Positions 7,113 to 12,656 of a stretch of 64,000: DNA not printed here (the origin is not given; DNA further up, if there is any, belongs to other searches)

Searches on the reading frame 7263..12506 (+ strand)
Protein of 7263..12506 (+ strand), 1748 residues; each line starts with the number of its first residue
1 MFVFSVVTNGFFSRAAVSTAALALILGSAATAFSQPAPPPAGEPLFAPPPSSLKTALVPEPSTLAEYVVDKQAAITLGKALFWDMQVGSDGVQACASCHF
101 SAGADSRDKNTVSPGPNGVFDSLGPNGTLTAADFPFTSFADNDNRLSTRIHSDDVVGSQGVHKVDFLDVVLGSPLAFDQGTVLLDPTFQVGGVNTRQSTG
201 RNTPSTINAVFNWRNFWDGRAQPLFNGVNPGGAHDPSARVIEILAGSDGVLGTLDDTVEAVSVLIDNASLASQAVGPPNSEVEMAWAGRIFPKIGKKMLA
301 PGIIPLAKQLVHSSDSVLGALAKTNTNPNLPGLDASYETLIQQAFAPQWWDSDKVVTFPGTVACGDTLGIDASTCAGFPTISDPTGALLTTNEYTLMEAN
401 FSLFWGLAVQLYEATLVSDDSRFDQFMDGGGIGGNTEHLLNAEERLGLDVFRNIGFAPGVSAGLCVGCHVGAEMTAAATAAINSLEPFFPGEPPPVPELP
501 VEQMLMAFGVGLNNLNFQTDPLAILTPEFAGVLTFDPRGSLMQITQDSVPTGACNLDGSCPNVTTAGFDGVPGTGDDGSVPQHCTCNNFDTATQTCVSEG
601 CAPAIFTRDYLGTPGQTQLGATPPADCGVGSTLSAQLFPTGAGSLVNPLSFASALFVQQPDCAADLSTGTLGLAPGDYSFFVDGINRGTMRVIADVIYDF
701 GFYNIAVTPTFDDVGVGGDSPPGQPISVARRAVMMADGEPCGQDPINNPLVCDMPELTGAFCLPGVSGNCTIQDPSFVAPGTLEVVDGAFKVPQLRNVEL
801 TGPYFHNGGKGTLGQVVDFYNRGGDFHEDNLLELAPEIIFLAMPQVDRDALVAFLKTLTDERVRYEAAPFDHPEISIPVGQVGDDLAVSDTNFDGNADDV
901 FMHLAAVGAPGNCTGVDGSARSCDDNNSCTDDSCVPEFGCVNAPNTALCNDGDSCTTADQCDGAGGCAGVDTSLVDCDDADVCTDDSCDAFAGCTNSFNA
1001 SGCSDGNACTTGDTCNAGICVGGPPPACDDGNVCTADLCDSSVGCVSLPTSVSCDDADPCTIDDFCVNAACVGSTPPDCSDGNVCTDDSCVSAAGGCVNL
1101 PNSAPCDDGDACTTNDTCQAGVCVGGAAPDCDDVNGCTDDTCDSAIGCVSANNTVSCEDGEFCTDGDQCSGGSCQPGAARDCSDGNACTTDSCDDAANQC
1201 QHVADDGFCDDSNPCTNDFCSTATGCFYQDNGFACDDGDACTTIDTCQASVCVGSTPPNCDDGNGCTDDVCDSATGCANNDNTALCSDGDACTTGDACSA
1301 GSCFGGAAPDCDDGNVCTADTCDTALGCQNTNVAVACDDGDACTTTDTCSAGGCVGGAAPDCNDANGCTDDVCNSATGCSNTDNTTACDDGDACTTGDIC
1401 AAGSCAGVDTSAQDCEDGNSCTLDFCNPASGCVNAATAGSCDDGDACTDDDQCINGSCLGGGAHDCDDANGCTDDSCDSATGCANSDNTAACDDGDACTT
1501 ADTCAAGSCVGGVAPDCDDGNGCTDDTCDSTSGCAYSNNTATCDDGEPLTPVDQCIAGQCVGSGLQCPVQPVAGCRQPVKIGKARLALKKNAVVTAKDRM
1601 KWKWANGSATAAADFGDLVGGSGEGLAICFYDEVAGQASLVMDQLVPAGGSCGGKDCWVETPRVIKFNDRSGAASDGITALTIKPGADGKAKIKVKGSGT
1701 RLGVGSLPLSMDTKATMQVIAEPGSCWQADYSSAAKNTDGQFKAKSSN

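Call 5: search_protein_families(library=pfam, proteins=[window:7263-12506:+], max_evalue=0.1)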
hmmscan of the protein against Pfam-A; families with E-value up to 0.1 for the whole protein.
window:7263-12506:+ (1748 aa): 2 families
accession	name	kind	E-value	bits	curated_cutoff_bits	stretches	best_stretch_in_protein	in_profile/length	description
PF00526.23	Dicty_CTDC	-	1.1e-39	134.3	27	13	1414-1434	1-21/24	Dictyostelium (slime mold) repeat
PF03150.19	CCP_MauG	-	1.5e-18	68.3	25.6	2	73-120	2-48/149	Di-haem cytochrome c peroxidase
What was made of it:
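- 7263..12509 (+): Di-haem CCP/MauG/MbnH-like peroxidase (1748 aa) fused to 13 Dicty_CTDC Cys repeats and a C-terminal ~200-aa unnamed domain. It is the upstream neighbour and is not part of the conserved pair. Pfam CCP_MauG E=1.5e-18 and Dicty_CTDC E=1e-39 (call 5).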

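Call 6: search_protein_families(library=ncbifam, proteins=[window:7263-12506:+], max_evalue=0.1)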
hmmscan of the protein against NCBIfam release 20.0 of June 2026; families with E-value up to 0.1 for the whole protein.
window:7263-12506:+ (1748 aa): 3 families
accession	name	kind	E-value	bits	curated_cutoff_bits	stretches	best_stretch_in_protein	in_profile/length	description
TIGR04039.1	MXAN_0977_Heme2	hypoth_equivalog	1.4e-21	76.9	362.85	2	786-864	241-327/336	MbnH family di-heme enzyme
TIGR03791.1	TTQ_mauG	equivalog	2.5e-15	56.5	443.85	1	779-864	203-284/291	tryptophan tryptophylquinone biosynthesis enzyme MauG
TIGR03981.2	SAM_quin_mod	hypoth_equivalog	0.00017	20.6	340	1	789-819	327-357/411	His-Xaa-Ser system-associated MauG-like protein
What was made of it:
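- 7263..12509 (+): NCBIfam MbnH family E=1.4e-21 (call 6).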
